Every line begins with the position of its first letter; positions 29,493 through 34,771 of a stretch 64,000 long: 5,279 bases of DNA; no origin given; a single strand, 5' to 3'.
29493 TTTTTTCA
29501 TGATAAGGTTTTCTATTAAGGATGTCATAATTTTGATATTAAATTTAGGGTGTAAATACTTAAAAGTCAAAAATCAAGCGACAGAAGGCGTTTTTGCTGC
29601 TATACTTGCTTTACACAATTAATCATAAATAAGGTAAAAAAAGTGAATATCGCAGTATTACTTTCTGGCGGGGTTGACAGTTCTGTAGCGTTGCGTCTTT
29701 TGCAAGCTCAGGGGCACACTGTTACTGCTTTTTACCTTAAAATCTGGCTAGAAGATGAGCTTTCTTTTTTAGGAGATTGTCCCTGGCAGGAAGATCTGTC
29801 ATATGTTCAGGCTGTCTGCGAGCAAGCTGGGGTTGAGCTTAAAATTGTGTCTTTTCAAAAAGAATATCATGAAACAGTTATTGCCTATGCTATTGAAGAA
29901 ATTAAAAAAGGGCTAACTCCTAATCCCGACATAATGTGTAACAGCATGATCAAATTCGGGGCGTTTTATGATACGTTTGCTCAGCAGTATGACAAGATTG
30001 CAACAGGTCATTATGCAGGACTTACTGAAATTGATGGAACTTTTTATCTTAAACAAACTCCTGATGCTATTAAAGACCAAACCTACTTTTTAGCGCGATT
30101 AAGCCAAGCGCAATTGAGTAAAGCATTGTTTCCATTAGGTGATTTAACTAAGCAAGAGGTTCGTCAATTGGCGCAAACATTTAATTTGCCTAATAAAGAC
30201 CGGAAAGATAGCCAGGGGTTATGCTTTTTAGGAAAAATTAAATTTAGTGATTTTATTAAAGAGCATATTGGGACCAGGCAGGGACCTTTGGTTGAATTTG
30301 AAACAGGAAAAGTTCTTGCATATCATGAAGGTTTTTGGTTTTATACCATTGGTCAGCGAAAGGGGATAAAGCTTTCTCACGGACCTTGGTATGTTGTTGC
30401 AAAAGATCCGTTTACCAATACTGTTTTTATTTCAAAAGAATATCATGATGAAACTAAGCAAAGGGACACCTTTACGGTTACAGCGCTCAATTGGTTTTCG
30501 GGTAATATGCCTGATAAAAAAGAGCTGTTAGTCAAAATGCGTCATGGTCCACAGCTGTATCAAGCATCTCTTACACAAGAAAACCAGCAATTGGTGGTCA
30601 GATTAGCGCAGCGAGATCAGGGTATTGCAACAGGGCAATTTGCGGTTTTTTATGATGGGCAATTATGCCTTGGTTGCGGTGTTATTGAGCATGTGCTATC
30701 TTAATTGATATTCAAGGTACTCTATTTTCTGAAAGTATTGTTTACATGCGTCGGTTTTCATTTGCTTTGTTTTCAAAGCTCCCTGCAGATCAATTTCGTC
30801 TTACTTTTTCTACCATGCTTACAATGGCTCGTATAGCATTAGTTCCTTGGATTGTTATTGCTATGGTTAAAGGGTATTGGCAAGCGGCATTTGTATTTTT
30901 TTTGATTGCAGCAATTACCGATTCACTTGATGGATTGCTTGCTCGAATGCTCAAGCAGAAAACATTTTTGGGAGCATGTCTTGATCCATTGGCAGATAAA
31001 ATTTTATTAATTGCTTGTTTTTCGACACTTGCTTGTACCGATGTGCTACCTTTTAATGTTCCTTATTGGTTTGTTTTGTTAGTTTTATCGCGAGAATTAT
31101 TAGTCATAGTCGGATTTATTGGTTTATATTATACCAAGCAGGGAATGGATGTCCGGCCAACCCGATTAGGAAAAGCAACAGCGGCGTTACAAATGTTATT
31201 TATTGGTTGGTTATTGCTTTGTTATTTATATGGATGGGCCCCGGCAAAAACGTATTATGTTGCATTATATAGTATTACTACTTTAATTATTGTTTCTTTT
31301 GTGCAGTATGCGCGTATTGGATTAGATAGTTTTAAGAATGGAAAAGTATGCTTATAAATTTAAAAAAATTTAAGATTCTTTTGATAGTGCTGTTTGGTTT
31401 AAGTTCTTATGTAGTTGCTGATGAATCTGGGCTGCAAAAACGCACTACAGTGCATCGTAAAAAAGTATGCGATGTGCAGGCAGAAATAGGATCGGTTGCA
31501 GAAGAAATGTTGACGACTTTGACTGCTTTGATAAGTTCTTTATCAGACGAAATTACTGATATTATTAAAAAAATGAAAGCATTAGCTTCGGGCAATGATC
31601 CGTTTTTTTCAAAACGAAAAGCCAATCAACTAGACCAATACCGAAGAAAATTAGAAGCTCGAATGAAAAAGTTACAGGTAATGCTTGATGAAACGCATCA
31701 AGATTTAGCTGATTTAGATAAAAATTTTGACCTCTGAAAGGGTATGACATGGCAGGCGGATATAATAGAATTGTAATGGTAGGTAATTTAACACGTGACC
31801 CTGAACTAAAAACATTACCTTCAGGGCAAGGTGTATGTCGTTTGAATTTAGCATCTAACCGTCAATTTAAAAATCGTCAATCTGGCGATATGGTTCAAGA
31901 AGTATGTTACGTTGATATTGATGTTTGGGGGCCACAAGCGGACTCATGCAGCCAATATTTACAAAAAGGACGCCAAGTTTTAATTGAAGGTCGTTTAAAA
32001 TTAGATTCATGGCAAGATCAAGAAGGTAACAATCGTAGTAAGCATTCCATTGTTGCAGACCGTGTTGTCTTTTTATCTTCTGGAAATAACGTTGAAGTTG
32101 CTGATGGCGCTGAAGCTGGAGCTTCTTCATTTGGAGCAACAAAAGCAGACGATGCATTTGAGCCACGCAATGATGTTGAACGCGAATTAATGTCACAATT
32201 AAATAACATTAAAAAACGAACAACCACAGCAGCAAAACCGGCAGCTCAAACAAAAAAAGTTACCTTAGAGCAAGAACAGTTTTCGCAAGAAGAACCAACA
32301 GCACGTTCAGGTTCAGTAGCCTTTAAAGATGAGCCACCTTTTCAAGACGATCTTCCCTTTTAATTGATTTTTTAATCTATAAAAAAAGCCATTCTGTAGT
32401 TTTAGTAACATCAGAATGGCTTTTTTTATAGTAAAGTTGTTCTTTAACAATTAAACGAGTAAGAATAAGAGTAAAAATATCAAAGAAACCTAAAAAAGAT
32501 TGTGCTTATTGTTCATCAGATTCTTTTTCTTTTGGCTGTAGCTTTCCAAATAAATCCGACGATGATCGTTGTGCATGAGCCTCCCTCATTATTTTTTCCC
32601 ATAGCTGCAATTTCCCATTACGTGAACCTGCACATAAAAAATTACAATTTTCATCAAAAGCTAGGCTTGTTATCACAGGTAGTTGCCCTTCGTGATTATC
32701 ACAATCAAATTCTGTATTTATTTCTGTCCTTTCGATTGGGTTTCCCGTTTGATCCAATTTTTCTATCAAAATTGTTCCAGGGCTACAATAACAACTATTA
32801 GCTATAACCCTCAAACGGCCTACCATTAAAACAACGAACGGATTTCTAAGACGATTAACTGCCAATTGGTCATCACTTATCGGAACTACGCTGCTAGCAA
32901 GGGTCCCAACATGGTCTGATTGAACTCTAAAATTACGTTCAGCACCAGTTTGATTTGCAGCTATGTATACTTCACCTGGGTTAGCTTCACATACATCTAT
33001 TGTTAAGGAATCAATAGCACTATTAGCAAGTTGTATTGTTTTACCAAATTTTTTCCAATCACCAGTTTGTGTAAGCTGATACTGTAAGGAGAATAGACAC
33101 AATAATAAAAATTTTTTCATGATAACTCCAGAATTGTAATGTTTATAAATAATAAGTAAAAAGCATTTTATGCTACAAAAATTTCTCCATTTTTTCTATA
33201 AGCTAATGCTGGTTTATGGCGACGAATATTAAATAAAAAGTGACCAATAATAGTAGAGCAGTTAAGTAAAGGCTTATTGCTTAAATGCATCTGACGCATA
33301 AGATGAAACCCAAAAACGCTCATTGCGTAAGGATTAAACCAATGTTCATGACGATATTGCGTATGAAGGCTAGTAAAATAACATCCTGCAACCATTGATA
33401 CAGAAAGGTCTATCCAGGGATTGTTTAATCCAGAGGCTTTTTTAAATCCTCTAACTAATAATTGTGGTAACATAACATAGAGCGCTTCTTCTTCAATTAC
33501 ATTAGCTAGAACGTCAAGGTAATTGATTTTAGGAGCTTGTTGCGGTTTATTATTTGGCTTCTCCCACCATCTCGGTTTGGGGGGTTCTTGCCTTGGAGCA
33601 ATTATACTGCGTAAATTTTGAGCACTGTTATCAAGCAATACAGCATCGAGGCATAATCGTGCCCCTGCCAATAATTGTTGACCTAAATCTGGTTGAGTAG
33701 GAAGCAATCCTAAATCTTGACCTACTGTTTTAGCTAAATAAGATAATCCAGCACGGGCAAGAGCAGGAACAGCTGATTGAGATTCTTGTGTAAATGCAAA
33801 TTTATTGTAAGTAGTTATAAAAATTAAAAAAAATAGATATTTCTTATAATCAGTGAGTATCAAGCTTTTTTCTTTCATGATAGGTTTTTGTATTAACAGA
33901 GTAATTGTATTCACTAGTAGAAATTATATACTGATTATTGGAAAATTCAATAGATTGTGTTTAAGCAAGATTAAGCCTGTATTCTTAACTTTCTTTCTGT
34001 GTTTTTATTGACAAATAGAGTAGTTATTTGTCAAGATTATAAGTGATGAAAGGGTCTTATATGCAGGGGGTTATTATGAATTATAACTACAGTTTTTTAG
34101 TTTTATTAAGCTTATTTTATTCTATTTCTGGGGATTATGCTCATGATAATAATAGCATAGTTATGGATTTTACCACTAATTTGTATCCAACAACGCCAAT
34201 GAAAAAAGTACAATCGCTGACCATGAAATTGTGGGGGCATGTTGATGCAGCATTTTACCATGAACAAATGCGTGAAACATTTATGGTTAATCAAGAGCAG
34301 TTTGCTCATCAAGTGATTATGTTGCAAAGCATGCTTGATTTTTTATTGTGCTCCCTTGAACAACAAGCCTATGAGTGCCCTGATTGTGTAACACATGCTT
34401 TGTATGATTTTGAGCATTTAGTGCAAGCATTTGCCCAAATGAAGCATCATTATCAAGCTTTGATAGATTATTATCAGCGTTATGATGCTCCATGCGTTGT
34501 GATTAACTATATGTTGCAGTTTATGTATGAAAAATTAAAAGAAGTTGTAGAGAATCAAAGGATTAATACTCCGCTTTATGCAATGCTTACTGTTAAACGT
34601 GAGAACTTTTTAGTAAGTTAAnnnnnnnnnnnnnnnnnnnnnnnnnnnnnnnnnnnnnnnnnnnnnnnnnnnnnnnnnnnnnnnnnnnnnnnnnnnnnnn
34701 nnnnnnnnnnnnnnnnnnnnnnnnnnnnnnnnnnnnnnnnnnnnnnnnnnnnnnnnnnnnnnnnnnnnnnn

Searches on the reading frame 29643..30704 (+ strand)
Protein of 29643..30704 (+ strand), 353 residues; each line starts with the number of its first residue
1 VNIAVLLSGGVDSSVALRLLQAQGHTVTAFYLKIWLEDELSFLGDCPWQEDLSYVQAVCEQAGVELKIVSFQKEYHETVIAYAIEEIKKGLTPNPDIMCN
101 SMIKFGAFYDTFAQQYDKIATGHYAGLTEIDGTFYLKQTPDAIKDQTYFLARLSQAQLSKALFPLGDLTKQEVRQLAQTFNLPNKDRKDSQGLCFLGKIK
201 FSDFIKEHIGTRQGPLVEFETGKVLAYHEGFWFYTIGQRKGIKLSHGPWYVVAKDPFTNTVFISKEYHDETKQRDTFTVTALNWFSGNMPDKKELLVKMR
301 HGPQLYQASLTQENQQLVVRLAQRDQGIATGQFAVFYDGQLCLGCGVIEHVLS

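Call 105: search_protein_families(library=pfam, proteins=[window:29643-30704:+])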
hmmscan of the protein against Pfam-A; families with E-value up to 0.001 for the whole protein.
window:29643-30704:+ (353 aa): 6 families
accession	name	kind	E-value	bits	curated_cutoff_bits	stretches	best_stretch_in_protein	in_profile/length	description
PF03054.22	tRNA_Me_trans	-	2.3e-72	243.3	20.6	1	1-198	1-202/202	tRNA methyl transferase HUP domain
PF20259.3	tRNA_Me_trans_M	-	1e-24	86.3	27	1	203-265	2-66/66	tRNA methyl transferase PRC-barrel domain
PF20258.4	tRNA_Me_trans_C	-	2e-18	66.9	20.6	1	274-348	1-77/77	Aminomethyltransferase beta-barrel domain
PF06508.19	QueC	-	1.6e-06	28.3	22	1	4-185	3-178/210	Queuosine biosynthesis protein QueC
PF00733.27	Asn_synthase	-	6.7e-05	23.1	21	1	3-74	20-82/354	Asparagine synthase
PF02540.23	NAD_synthase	-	0.00041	20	21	0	161-185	147-171/242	NAD synthase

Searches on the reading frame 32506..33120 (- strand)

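Call 98: search_protein_families(library=pfam, proteins=[window:32506-33120:-])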
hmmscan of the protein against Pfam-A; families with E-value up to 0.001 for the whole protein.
window:32506-33120:- (204 aa): 1 family
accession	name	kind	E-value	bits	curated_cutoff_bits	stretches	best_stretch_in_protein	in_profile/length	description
PF00400.38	WD40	-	0.00012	22.9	27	1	142-174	9-38/39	WD domain, G-beta repeat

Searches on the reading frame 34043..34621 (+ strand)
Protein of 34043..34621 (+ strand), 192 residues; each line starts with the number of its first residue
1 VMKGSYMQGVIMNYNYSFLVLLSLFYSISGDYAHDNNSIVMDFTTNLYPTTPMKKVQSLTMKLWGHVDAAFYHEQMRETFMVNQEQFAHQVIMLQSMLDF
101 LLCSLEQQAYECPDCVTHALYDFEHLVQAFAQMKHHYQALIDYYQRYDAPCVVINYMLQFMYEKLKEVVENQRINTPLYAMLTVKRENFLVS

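Call 9: search_protein_families(library=pfam, proteins=[window:34043-34621:+])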
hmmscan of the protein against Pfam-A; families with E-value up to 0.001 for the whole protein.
window:34043-34621:+ (192 aa): 0 families

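Call 26: find_encoding_contigs(protein=window:34043-34621:+, flank=6000, max_places=10)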
Protein window:34043-34621:+ (192 aa): no gene with exactly this product is on record in the collection.
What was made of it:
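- Tried and rejected: Looking up the 192-aa neighbour failed because the gene call differs (call 26).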
